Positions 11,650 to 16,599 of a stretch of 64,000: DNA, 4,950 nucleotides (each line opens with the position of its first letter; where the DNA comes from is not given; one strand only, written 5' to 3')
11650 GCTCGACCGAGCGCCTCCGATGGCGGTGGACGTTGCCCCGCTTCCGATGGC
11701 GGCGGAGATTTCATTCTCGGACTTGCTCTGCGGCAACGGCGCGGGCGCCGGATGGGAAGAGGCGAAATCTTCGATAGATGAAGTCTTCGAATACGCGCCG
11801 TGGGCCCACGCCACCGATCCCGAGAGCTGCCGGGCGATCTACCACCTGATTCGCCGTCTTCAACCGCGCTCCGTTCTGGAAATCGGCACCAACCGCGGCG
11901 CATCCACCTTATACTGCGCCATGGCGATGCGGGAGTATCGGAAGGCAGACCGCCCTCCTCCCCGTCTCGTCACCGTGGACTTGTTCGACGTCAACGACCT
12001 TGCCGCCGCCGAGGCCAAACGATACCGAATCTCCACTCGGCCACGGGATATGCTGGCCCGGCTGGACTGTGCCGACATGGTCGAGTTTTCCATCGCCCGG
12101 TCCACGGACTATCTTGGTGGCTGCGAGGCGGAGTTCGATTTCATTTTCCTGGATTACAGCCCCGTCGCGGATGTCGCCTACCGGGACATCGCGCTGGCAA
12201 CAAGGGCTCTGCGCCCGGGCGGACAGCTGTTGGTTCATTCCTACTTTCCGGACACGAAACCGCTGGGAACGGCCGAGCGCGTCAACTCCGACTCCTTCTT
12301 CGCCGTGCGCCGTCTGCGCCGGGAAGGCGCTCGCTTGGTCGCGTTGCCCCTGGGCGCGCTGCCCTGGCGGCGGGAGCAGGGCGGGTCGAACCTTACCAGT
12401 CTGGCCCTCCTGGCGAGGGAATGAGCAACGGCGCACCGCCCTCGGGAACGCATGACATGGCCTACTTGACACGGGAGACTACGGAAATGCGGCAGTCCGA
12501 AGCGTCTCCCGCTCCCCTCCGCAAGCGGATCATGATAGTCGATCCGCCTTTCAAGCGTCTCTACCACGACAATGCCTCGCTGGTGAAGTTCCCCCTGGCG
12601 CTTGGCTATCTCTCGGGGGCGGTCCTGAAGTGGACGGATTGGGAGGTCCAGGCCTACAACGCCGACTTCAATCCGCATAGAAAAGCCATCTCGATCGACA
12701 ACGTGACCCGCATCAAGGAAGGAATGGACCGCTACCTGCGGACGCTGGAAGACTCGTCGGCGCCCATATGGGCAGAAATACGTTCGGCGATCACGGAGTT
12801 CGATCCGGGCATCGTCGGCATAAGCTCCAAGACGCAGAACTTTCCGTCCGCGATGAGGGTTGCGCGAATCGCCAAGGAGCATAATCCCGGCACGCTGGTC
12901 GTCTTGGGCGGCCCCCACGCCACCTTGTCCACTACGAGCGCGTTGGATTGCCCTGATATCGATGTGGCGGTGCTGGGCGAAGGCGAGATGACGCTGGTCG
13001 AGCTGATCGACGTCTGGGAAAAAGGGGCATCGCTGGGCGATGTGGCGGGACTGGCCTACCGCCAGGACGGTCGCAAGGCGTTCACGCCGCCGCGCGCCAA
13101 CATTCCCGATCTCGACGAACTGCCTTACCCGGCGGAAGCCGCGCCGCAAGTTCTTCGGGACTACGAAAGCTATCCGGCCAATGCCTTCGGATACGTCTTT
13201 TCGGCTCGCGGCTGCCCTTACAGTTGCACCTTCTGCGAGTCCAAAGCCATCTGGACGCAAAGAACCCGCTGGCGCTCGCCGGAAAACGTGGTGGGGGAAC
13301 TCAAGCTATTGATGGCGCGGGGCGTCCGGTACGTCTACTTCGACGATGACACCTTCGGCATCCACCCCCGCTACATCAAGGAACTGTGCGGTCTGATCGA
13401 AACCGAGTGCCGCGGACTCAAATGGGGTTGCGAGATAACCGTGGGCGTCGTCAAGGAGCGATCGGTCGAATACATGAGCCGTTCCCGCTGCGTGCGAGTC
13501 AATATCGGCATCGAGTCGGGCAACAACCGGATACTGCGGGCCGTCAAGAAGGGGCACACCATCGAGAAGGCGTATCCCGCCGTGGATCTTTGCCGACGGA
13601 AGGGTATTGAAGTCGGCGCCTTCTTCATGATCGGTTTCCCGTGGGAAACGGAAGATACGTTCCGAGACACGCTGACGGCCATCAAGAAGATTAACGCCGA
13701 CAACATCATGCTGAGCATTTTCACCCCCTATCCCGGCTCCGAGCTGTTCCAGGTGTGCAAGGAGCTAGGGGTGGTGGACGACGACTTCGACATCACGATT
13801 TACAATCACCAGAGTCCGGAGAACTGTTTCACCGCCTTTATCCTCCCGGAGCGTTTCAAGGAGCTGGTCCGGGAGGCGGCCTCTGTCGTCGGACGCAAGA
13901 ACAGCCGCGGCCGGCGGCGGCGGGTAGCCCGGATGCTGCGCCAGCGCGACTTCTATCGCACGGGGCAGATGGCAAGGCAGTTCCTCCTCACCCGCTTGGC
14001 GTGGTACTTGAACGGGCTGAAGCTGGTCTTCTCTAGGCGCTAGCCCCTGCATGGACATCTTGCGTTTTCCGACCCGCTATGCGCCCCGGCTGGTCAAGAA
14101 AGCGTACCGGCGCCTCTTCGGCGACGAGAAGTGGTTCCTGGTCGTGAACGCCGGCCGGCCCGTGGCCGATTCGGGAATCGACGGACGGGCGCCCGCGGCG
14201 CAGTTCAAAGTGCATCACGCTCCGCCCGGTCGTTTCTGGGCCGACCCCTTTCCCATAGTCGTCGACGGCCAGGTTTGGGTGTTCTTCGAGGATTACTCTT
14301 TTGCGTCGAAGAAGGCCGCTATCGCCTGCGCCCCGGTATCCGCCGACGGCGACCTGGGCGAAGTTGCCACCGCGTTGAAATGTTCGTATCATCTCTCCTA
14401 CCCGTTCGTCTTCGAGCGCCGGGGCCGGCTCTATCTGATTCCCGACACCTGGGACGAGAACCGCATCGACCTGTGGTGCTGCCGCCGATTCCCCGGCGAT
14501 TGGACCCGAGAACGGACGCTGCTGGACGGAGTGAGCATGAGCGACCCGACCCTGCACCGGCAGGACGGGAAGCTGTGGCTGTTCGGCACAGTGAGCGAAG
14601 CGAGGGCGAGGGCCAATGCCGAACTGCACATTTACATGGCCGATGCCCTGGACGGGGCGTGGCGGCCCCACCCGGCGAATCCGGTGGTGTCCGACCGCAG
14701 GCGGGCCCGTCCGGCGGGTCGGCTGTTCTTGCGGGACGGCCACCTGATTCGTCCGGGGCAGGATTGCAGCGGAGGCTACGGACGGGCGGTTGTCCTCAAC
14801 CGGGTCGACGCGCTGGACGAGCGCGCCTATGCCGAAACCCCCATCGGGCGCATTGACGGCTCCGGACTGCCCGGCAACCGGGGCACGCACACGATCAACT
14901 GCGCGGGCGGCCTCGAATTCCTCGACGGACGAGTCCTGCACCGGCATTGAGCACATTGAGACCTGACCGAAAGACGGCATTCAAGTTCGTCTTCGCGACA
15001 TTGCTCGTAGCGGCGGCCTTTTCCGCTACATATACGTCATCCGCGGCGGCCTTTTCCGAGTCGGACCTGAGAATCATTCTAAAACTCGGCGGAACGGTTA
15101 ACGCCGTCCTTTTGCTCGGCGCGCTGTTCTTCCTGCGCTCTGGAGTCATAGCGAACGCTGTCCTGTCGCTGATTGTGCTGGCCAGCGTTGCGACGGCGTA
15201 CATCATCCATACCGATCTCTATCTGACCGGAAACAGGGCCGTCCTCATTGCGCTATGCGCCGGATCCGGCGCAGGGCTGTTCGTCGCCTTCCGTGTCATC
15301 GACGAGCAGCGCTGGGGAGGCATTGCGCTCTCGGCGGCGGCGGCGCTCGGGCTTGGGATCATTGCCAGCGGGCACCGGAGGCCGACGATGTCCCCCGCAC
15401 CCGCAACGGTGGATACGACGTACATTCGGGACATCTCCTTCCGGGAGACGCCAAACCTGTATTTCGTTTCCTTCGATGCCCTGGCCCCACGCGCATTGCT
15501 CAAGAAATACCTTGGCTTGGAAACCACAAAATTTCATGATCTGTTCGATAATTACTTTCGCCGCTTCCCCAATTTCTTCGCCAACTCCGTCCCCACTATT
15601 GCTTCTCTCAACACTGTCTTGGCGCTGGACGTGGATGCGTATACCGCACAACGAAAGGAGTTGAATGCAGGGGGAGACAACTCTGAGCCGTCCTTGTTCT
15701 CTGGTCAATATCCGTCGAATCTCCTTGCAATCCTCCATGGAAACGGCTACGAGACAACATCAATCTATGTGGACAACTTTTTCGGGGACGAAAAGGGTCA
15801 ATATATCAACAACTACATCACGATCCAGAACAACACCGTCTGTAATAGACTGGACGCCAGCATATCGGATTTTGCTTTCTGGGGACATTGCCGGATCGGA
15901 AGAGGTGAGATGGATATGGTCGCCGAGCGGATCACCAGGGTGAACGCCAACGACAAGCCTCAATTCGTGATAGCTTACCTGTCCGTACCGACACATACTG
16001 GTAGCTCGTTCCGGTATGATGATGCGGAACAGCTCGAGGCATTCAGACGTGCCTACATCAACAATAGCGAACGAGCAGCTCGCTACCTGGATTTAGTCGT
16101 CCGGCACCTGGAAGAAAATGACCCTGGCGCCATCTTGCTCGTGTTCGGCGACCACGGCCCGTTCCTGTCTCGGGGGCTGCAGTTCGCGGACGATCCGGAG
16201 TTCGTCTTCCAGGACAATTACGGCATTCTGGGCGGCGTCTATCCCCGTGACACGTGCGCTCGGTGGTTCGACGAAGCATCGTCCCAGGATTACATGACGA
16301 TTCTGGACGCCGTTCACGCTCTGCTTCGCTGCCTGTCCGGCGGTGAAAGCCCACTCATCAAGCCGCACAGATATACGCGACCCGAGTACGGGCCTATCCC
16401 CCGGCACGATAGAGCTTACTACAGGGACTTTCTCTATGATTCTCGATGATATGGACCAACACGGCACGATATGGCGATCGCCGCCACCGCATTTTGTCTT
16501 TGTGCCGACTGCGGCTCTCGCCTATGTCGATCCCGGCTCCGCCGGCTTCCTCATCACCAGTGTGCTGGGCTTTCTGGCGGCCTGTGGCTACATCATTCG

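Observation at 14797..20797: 3.0-kb direct tandem duplication of a [sulfatase-fold phosphotransferase / small TM protein / two-domain methyltransferase] module, with the first copy decaying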

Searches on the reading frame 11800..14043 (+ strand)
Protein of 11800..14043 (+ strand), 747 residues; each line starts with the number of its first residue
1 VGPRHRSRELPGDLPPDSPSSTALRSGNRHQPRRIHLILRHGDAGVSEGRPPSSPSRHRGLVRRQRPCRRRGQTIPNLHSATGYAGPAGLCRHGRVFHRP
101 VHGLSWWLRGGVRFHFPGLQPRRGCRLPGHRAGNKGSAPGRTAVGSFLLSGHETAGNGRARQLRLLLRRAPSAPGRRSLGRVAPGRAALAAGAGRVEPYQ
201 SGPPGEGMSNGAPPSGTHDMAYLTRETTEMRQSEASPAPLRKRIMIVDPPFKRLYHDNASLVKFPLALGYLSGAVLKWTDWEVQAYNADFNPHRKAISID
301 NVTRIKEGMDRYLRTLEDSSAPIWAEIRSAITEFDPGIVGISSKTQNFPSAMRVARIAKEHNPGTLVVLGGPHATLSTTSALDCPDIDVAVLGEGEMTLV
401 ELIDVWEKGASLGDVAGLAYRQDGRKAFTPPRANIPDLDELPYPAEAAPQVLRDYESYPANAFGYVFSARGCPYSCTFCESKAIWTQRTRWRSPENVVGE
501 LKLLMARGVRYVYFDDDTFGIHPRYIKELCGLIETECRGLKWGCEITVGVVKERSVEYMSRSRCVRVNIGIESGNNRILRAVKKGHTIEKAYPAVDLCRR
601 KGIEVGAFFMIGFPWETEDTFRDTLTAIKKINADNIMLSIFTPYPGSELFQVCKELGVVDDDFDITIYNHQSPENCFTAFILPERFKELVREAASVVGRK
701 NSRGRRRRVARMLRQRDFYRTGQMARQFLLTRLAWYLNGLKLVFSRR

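Call 4: search_protein_families(library=pfam, proteins=[window:11800-14043:+], max_evalue=0.01)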
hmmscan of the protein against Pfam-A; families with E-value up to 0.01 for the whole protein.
window:11800-14043:+ (747 aa): 3 families
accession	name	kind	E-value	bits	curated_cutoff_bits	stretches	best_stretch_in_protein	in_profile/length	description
PF04055.27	Radical_SAM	-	3.8e-25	89.4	29.5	1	469-626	4-164/166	Radical SAM superfamily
PF02310.24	B12-binding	-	1.7e-18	67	32.1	1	322-402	40-120/121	B12 binding domain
PF19864.5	Radical_SAM_N2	-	0.0061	16.5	29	0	364-409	86-128/151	Radical SAM proteins, N-terminal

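Call 9: search_protein_families(library=ncbifam, proteins=[window:11800-14043:+], max_evalue=0.01)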
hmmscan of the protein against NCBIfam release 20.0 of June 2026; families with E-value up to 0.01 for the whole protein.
window:11800-14043:+ (747 aa): 41 families (the best 25 are shown)
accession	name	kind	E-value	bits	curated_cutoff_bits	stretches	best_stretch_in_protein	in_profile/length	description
TIGR03471.1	HpnJ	equivalog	7.9e-53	180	577.6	1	339-667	72-401/472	hopanoid biosynthesis associated radical SAM protein HpnJ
TIGR02026.1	BchE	equivalog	1.2e-48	166.3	481.35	1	326-672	54-403/497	magnesium-protoporphyrin IX monomethyl ester anaerobic oxidative cyclase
NF050148.1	rSAM_ApyD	equivalog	9.2e-46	156.5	750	1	323-651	62-391/645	RiPP biosynthesis radical SAM protein ApyD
TIGR04014.1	B12_SAM_MJ_0865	equivalog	5.3e-39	134.2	360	1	357-656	61-361/434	methyl-coenzyme M reductase glutamine C-methyltransferase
TIGR04013.1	B12_SAM_MJ_1487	hypoth_equivalog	5.8e-39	134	251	1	330-652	38-356/382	TIGR04013 family B12-binding domain/radical SAM domain-containing protein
TIGR04479.1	bcpD_PhpK_rSAM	subfamily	1e-35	123.1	600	1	327-634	102-412/504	PhpK family radical SAM P-methyltransferase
NF038361.1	rSAM_Sden_1168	equivalog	2.4e-31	108.9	575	1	242-668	63-488/560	Sden_1168 family B12-binding radical SAM P-methyltransferase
TIGR04072.2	rSAM_ladder_B12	equivalog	2.3e-29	102.3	360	1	350-664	85-383/443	lipid biosynthesis B12-binding/radical SAM protein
TIGR04367.1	HpnR_B12_rSAM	equivalog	1.7e-26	92.8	650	1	328-694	53-410/490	hopanoid C-3 methylase HpnR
TIGR03975.1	rSAM_ocin_1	subfamily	6.6e-26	91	281.85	1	325-631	118-430/606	RiPP maturation radical SAM C-methyltransferase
NF033712.0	B12_rSAM_KedN5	subfamily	3.6e-25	88.2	700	1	328-525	55-257/624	KedN5 family methylcobalamin-dependent radical SAM C-methyltransferase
NF040546.1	rSAM_CUAEP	equivalog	5e-25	88.1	500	1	351-658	64-373/468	CUAEP/CCAEP-tail radical SAM (seleno)protein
NF033070.1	rSAM_AprD4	equivalog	6.8e-25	87.9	500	1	463-664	196-401/456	AprD4 family radical SAM diol-dehydratase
TIGR04295.1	B12_rSAM_oligo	hypoth_equivalog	1.9e-24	86.2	400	1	361-576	98-306/422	TIGR04295 family B12-binding domain-containing radical SAM protein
TIGR04385.1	B12_rSAM_cofa1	equivalog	5.4e-20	72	450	1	324-673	50-414/438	B12 lower ligand biosynthesis radical SAM protein BzaD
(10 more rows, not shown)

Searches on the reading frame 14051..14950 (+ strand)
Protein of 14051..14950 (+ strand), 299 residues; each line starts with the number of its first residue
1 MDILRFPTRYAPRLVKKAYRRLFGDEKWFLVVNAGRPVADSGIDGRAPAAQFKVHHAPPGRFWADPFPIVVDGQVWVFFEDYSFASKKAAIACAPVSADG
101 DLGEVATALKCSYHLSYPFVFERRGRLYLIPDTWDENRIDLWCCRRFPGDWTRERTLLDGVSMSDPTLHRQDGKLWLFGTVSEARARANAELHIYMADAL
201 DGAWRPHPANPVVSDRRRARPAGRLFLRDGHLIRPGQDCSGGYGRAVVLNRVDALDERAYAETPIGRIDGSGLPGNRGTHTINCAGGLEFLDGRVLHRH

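Call 4: search_protein_families(library=pfam, proteins=[window:14051-14950:+], max_evalue=0.01)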
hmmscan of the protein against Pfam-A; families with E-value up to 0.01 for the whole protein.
window:14051-14950:+ (299 aa): 2 families
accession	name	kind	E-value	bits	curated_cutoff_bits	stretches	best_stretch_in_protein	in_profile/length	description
PF24793.1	GINT1_N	-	1.8e-38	132.7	27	1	57-265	54-265/304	Glucosamine inositolphosphorylceramide transferase 1, N-terminal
PF04616.20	Glyco_hydro_43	-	0.00089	19.1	32.2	0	163-220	182-237/288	Glycosyl hydrolases family 43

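Call 9: search_protein_families(library=ncbifam, proteins=[window:14051-14950:+], max_evalue=0.01)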
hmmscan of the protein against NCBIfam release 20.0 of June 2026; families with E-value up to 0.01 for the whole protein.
window:14051-14950:+ (299 aa): 0 families

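Call 31: search_protein_families(library=padloc, proteins=[window:14051-14950:+], max_evalue=0.1)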
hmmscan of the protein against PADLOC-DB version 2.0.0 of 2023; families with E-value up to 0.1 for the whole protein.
window:14051-14950:+ (299 aa): 0 families

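Call 82: find_related_loci(query=window:14051-14947:+, collection=metagenome_contigs, flank=10000)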
Query window:14051-14947:+ (299 aa) in metagenome_contigs; peptide patterns used: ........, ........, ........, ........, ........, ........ (x = any residue, [..] = any of these).
231 stretches matched a pattern, but none encodes a relative of the query by tblastn (E <= 1e-3).

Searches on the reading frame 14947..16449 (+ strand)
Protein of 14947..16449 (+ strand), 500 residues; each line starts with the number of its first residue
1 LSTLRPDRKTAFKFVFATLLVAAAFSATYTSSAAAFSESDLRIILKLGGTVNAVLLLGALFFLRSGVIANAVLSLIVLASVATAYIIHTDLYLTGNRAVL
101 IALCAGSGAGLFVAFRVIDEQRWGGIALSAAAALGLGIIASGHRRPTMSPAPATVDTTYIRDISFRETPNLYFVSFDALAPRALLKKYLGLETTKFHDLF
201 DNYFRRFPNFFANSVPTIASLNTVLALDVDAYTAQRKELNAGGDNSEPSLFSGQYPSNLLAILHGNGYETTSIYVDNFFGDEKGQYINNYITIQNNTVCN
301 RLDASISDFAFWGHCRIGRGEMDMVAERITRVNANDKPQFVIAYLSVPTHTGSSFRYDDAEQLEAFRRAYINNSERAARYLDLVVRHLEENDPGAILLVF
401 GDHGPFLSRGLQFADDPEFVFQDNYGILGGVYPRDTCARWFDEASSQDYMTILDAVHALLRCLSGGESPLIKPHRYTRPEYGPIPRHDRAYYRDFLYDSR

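Call 4: search_protein_families(library=pfam, proteins=[window:14947-16449:+], max_evalue=0.01)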
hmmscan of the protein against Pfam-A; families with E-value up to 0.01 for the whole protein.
window:14947-16449:+ (500 aa): 1 family
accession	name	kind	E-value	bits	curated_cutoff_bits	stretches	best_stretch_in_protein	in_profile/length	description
PF00884.28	Sulfatase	-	7.7e-09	35.7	25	1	206-418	38-262/301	Sulfatase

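Call 9: search_protein_families(library=ncbifam, proteins=[window:14947-16449:+], max_evalue=0.01)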
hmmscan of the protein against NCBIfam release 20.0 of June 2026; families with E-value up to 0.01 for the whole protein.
window:14947-16449:+ (500 aa): 0 families
